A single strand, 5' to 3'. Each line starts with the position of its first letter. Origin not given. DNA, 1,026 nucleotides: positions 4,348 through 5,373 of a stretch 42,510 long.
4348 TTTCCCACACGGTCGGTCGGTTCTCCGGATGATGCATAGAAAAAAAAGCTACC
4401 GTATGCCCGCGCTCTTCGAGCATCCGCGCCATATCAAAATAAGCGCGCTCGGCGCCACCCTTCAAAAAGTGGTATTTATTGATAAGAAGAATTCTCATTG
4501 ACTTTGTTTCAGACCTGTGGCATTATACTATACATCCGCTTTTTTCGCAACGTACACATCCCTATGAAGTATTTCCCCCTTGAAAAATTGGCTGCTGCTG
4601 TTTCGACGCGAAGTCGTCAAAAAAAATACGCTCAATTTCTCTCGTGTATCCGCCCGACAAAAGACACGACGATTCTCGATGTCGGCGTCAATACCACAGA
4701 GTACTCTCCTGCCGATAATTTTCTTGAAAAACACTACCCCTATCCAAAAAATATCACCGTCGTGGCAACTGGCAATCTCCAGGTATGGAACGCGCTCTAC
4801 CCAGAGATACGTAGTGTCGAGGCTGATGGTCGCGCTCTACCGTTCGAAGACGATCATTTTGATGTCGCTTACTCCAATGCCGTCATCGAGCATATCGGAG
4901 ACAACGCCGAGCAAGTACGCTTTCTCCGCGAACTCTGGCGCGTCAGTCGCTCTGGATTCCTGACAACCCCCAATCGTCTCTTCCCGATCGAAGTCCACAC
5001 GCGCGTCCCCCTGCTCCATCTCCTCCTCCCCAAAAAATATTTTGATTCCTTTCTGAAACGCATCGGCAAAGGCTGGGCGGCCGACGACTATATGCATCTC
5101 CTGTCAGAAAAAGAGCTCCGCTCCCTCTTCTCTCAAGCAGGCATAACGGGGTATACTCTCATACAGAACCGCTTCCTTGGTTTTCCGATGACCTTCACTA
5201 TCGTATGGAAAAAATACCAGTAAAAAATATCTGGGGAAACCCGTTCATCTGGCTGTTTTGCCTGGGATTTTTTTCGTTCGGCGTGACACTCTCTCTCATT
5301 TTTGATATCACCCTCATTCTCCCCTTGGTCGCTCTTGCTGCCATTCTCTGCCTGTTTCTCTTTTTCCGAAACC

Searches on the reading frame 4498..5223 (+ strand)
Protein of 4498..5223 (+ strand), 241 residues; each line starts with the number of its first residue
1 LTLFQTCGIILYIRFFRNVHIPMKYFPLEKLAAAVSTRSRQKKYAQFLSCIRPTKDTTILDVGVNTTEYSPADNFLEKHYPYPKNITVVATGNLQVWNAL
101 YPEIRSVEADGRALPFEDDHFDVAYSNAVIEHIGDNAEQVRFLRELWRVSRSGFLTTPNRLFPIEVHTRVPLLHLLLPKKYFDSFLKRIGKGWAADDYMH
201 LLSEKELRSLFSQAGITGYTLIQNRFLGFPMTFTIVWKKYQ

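Call 66: search_protein_families(library=pfam, proteins=[window:4498-5223:+], max_evalue=0.01)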
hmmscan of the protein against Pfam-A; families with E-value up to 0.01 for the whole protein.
window:4498-5223:+ (241 aa): 4 families
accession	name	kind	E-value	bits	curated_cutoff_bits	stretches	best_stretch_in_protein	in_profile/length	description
PF08241.18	Methyltransf_11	-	2.1e-09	38.4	21.2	1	100-153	37-90/95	Methyltransferase domain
PF13649.12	Methyltransf_25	-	2.5e-06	28.5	27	1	101-153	45-96/97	Methyltransferase domain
PF13489.12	Methyltransf_23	-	0.00022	21.5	27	1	110-217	71-160/164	Methyltransferase domain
PF01209.24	Ubie_methyltran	-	0.001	18.9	20.1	1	90-202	86-192/233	ubiE/COQ5 methyltransferase family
